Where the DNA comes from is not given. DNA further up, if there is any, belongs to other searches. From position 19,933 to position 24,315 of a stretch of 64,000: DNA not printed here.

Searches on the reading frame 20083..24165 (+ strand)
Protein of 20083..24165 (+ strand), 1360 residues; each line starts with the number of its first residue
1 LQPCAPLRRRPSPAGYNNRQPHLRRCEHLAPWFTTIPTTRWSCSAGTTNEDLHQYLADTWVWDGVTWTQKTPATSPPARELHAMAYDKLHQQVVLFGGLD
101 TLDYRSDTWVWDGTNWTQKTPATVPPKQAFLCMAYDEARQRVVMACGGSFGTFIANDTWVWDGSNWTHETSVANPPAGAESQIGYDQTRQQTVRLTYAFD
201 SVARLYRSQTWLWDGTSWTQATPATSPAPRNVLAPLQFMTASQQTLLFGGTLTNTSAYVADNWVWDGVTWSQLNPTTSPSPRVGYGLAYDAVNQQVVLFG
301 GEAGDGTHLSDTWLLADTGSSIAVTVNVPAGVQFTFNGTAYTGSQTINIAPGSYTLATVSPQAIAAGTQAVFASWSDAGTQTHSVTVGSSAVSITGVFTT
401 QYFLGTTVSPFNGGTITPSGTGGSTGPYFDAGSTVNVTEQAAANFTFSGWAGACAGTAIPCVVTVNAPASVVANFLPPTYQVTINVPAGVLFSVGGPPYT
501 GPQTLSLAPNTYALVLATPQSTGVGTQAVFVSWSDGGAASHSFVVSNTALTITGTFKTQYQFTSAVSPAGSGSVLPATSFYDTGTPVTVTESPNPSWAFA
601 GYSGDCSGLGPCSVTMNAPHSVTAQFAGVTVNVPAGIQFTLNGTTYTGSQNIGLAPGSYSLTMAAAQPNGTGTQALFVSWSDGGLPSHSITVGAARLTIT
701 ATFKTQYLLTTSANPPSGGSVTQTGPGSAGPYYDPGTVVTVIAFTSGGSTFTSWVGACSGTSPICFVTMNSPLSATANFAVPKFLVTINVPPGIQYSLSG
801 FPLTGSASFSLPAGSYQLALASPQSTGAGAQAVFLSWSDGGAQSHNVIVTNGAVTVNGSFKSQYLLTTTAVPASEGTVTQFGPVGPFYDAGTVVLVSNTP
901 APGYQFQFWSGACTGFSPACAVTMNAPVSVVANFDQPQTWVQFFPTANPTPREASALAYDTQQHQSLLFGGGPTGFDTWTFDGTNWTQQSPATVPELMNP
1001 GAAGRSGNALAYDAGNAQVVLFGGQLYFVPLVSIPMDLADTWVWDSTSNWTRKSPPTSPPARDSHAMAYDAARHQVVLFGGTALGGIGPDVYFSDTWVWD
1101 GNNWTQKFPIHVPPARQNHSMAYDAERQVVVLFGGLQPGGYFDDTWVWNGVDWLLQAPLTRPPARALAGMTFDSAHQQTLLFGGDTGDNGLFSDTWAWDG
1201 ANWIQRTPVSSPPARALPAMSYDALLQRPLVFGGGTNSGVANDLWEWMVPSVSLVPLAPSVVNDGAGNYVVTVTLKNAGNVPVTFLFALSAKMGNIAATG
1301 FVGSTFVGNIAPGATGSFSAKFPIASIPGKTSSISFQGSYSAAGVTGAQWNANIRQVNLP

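Call 9: search_protein_families(library=pfam, proteins=[window:20083-24165:+], max_evalue=0.01)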
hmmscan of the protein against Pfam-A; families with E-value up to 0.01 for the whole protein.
window:20083-24165:+ (1360 aa): 8 families
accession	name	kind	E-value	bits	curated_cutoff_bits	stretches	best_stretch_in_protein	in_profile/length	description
PF24681.1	Kelch_KLHDC2_KLHL20_DRC7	-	1.1e-43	149.6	50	5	1018-1153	10-139/221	KLHDC2/KLHL20/DRC7 Kelch-repeats domain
PF18998.6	Flg_new_2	-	1.3e-31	108.9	23.6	4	867-936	2-71/73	Divergent InlB B-repeat domain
PF13415.12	Kelch_3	-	1.1e-23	83.3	22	1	1038-1070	17-48/48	Galactose oxidase, central domain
PF24981.1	Beta-prop_ATRN-LZTR1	-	2e-16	60.5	50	3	1003-1138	38-170/289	Attractin/LZTR1 beta-propeller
PF13418.12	Kelch_4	-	3.6e-14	52.9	21.6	1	1115-1149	1-35/49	Galactose oxidase, central domain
PF13854.13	Kelch_HCF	-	2.7e-06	27.3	113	0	258-306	98-144/345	Host cell factor, Kelch-repeats domain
PF08495.15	FIST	-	0.00016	22.1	23.2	0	290-319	110-140/189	FIST N domain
PF07646.21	Kelch_2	-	0.0029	17.9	21.3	0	1120-1151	4-37/48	Kelch motif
